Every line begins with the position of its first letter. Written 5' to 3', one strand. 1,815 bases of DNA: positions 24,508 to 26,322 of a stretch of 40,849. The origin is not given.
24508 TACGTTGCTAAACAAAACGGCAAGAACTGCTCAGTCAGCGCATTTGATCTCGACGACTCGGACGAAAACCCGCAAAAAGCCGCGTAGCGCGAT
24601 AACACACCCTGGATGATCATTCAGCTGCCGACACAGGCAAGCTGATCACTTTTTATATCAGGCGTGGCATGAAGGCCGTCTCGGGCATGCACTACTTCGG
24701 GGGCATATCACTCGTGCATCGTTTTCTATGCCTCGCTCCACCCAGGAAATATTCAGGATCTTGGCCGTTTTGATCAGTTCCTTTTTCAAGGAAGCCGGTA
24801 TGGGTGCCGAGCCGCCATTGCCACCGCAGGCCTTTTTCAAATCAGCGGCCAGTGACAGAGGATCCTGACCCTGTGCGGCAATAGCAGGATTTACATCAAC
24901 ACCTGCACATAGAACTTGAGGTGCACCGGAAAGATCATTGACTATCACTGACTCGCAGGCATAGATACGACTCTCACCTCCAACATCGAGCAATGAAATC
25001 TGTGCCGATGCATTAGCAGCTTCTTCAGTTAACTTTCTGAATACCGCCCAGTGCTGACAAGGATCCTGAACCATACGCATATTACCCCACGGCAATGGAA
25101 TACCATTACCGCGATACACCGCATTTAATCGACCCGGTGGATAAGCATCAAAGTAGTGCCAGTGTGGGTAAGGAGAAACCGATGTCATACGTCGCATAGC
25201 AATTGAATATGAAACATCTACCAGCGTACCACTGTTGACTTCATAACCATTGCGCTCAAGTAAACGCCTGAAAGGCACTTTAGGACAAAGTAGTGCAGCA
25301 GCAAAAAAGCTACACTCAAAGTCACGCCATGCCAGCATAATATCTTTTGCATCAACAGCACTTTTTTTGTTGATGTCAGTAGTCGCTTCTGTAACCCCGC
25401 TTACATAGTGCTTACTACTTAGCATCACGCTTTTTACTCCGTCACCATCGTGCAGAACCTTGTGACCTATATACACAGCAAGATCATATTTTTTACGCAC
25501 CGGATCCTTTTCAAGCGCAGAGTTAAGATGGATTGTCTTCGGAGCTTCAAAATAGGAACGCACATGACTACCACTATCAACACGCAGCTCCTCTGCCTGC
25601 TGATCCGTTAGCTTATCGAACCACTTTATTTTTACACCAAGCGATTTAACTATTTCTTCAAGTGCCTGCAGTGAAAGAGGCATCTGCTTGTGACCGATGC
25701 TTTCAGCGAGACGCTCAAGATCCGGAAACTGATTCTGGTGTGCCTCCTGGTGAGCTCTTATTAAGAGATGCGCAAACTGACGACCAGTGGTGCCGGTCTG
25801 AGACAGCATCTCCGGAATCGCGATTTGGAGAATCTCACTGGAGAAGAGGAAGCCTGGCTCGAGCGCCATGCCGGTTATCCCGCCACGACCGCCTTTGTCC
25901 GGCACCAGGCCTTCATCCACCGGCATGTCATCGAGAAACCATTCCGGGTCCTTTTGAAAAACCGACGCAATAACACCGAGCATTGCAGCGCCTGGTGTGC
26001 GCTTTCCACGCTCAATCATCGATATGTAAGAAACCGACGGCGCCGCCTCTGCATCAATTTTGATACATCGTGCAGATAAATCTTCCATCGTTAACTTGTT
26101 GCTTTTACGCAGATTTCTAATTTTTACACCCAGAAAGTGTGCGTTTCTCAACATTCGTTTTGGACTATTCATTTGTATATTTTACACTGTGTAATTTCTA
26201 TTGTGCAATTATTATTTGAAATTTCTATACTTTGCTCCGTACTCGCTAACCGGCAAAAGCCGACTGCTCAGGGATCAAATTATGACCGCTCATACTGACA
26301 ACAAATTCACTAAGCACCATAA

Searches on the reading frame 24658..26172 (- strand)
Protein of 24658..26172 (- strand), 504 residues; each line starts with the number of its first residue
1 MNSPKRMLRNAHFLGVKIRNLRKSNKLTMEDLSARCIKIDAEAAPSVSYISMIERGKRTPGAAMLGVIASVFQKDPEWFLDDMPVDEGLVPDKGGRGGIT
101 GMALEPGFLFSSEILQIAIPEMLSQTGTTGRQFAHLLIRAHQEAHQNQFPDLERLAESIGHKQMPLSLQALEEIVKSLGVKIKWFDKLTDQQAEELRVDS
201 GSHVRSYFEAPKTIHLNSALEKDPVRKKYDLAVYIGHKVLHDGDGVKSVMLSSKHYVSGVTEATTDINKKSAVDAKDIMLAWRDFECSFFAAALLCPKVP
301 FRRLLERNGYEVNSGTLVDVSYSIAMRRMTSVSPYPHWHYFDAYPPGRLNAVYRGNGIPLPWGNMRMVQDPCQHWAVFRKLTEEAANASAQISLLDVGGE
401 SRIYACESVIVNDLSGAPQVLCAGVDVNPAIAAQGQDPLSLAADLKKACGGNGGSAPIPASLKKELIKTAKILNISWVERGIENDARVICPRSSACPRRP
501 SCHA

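Call 3: search_protein_families(library=pfam, proteins=[window:24658-26172:-], max_evalue=1)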
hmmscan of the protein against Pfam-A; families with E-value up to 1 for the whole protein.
window:24658-26172:- (504 aa): 5 families
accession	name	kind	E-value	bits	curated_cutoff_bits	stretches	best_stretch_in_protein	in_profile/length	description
PF12268.13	DUF3612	-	1.5e-89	299.2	25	1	330-503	1-174/176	Protein of unknown function (DUF3612)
PF01381.28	HTH_3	-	1.3e-09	38.3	23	1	18-79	1-55/55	Helix-turn-helix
PF06114.19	Peptidase_M78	-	2e-06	28.1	22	1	205-329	21-122/123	IrrE N-terminal-like domain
PF12844.13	HTH_19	-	4.9e-06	26.8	30.2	1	17-80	3-59/64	Helix-turn-helix domain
PF13560.12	HTH_31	-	0.0025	18.5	27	1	14-73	2-55/64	Helix-turn-helix domain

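Call 4: search_protein_families(library=ncbifam, proteins=[window:24658-26172:-], max_evalue=1)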
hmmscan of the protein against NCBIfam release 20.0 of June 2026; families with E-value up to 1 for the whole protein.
window:24658-26172:- (504 aa): 3 families
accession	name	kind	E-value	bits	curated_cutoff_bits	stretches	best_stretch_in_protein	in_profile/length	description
NF038139.1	Reg_Aceta_RamB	equivalog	9.9e-05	21.1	700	1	13-82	2-64/465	acetate metabolism transcriptional regulator RamB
NF007257.0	PRK09706.1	subfamily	0.11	12.3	101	1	12-80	4-65/135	transcriptional repressor DicA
TIGR03070.1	couple_hipB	subfamily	0.14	12.2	71.65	1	14-65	3-47/58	type II toxin-antitoxin system Y4mF family antitoxin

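Call 46: find_homologous_proteins(query=window:24658-26172:-, max_evalue=1e-30)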
Query window:24658-26172:- (504 aa): 3867 proteins with E <= 1e-30 among 8000 candidates; the best 120 are listed.
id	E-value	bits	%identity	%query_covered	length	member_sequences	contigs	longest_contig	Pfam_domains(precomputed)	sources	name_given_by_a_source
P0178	0.0e+0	1154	100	100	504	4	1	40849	PF12844.14,PF01381.29,PF12268.14,PF06114.20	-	-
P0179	0.0e+0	1029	88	100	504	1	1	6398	PF12844.14,PF01381.29,PF12268.14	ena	-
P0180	0.0e+0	1018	87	100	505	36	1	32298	PF12844.14,PF01381.29,PF12268.14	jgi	-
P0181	0.0e+0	1013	86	100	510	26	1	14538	PF12844.14,PF01381.29,PF12268.14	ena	-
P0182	0.0e+0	1010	86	100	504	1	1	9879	PF12844.14,PF01381.29,PF12268.14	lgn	-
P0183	5.2e-298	1007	87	100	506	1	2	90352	PF12844.14,PF01381.29,PF12268.14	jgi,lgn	-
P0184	4.3e-297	1004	86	100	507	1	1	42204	PF12844.14,PF01381.29,PF12268.14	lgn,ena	-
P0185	1.5e-295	999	86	100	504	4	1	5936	PF12844.14,PF01381.29,PF12268.14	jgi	-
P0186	1.1e-293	993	85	100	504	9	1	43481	PF12844.14,PF01381.29,PF12268.14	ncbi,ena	-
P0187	2.3e-293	992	85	100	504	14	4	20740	PF12844.14,PF01381.29,PF12268.14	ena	-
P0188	1.3e-292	989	83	100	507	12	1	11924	PF12844.14,PF01381.29,PF12268.14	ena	-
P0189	7.9e-288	974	89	94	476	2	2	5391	PF01381.29,PF12268.14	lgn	-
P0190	2.0e-274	929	79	100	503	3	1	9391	PF12844.14,PF01381.29,PF12268.14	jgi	-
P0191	7.6e-267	904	81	94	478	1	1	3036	PF01381.29,PF12268.14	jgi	-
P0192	1.6e-253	860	74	100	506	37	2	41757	PF12844.14,PF01381.29,PF12268.14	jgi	-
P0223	3.6e-226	770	67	99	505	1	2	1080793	PF12844.14,PF01381.29,PF12268.14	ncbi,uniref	ncbi:DUF3612 domain-containing protein [Granulosicoccus sp. 3-233]|uniref:DUF3612 domain-containing 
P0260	2.4e-222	758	65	100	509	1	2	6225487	PF01381.29,PF12268.14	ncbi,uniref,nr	ncbi:DUF3612 domain-containing protein [Shewanella eurypsychrophilus]|uniref:DUF3612 domain-containi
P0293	6.8e-220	749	63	100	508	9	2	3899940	PF12844.14,PF01381.29,PF12268.14,PF13560.13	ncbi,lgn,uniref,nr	ncbi:helix-turn-helix domain protein [Marinomonas posidonica IVIA-Po-181]|uniref:Helix-turn-helix do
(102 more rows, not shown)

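Call 47: find_encoding_contigs(protein=P0223, flank=7000, max_places=1)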
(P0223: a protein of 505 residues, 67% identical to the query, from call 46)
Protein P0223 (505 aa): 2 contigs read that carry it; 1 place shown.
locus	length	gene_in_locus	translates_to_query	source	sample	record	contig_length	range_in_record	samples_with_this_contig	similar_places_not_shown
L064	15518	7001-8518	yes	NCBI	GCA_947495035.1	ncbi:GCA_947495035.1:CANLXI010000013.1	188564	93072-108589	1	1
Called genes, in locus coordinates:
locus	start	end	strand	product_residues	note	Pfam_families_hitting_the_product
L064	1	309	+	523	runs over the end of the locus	PF00999:Na_H_Exchanger, PF02254:TrkA_N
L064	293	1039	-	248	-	PF00106:adh_short, PF08659:KR, PF13561:adh_short_C2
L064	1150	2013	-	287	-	PF14226:DIOX_N (weak), PF03171:2OG-FeII_Oxy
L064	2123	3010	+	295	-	PF00211:Guanylate_cyc, PF00498:FHA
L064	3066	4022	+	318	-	PF00294:PfkB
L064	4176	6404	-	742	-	PF03971:IDH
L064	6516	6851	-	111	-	PF20658:MSG_insertion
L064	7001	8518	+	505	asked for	PF12844:HTH_19 (faint), PF01381:HTH_3, PF12268:DUF3612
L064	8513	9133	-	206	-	PF00857:Isochorismatase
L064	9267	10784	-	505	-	PF00691:OmpA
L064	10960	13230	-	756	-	PF22019:GlgB_N, PF02922:CBM_48, PF00128:Alpha-amylase (weak), PF02806:Alpha-amylase_C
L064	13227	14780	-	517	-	PF08323:Glyco_transf_5, PF20706:GT4-conflict (faint), PF13439:Glyco_transf_4 (faint), PF13692:Glyco_trans_1_4, PF00534:Glycos_transf_1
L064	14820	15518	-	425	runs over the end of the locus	-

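Call 48: find_encoding_contigs(protein=P0260, flank=7000, max_places=1)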
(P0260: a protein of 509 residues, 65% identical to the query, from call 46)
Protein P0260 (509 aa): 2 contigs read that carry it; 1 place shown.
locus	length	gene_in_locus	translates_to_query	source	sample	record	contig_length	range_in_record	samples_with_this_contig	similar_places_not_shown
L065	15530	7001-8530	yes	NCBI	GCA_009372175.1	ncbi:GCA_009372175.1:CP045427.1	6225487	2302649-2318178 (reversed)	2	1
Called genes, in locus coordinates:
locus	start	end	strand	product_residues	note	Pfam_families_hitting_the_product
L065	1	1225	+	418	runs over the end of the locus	PF03349:Toluene_X, PF13609:Porin_4, PF10677:DUF2490 (faint)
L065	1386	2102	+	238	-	PF04402:SIMPL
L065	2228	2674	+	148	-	PF00581:Rhodanese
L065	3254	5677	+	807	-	PF05922:Inhibitor_I9 (weak), PF00082:Peptidase_S8, PF02225:PA (weak), PF04151:PPC, PF01483:P_proprotein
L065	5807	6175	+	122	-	PF09905:VF530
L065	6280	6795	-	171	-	PF20658:MSG_insertion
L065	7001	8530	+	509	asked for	PF01381:HTH_3 (weak), PF12268:DUF3612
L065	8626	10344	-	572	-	PF06160:EzrA (weak), PF00672:HAMP, PF00015:MCPsignal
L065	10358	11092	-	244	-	PF11845:Tll0287-like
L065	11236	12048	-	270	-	-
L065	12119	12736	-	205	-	PF00925:GTP_cyclohydro2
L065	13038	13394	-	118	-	PF10928:DUF2810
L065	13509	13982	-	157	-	PF13353:Fer4_12, PF04055:Radical_SAM (weak)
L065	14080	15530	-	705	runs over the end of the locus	PF03477:ATP-cone, PF13597:NRDD, PF01228:Gly_radical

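Call 49: find_encoding_contigs(protein=P0293, flank=7000, max_places=1)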
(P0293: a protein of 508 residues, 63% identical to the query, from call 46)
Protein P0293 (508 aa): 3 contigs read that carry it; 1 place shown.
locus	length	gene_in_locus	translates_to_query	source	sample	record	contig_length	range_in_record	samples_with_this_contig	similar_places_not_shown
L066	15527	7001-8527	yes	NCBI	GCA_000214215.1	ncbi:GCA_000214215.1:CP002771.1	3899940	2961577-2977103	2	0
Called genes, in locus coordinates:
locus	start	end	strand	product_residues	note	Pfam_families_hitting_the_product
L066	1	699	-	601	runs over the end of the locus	PF00512:HisKA, PF02518:HATPase_c, PF00072:Response_reg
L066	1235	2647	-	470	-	PF13449:Phytase-like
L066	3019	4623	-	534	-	PF00463:ICL, PF13714:PEP_mutase, PF00463:ICL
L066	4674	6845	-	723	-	PF20656:MS_N, PF20658:MSG_insertion, PF01274:MS_TIM-barrel, PF20659:MS_C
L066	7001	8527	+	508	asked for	PF12844:HTH_19 (weak), PF13560:HTH_31 (weak), PF01381:HTH_3 (weak), PF12268:DUF3612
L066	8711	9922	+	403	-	PF13793:Pribosyltran_N (weak), PF00156:Pribosyltran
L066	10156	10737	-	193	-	-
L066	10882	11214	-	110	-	PF11196:DUF2834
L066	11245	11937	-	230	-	PF01177:Asp_Glu_race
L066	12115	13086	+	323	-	PF03401:TctC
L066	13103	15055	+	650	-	PF01970:TctA, PF07331:TctB (weak)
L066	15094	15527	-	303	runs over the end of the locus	PF00126:HTH_1, PF03466:LysR_substrate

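Call 52: find_related_loci(query=A2, collection=metagenome_contigs, flank=5000)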
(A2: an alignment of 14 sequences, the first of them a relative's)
Query A2 (504 aa) in metagenome_contigs; peptide patterns used: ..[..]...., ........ (x = any residue, [..] = any of these).
600 stretches matched a pattern (row limit reached: there are more); 404 encode a relative of the query (tblastn E <= 1e-3); the best 80 are kept; 80 distinct loci.
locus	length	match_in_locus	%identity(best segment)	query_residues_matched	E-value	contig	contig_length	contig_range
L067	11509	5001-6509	66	1-503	0e+0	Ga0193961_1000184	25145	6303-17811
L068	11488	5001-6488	67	8-503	0e+0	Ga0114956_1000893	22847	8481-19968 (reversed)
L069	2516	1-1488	66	9-504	0e+0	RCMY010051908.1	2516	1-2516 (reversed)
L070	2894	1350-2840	66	8-504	0e+0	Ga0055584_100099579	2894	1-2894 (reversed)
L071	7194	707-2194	66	9-504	0e+0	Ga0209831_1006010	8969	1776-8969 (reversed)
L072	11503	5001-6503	64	1-503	0e+0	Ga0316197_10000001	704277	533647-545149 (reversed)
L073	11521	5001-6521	64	4-504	0e+0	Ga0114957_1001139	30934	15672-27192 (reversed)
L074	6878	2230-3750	64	4-504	0e+0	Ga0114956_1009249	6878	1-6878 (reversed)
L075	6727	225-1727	64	1-503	0e+0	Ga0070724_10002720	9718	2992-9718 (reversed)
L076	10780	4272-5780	65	3-504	0e+0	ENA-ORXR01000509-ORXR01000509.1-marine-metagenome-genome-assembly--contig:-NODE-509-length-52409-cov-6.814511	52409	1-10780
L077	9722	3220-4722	63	1-503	0e+0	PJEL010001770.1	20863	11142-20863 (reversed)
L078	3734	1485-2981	64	1-503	0e+0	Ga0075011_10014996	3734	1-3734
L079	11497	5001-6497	63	1-503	0e+0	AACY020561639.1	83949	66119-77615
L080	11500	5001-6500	63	5-504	0e+0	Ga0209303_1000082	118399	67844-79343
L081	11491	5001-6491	62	7-503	0e+0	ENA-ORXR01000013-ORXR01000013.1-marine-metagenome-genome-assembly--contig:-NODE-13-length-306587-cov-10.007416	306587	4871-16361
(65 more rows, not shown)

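Call 59: search_solved_structures(query=window:24658-26172:-, max_evalue=1)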
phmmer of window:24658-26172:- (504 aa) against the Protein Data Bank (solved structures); distinct sequences matched with E-value up to 1: 2.
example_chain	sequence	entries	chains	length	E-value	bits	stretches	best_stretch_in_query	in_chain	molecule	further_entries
9sf2_A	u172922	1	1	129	1.3e-05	27.8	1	14-83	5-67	Transcriptional regulator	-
9xz9_A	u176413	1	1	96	0.056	15.8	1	13-76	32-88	Quorum sensing controller protein QseC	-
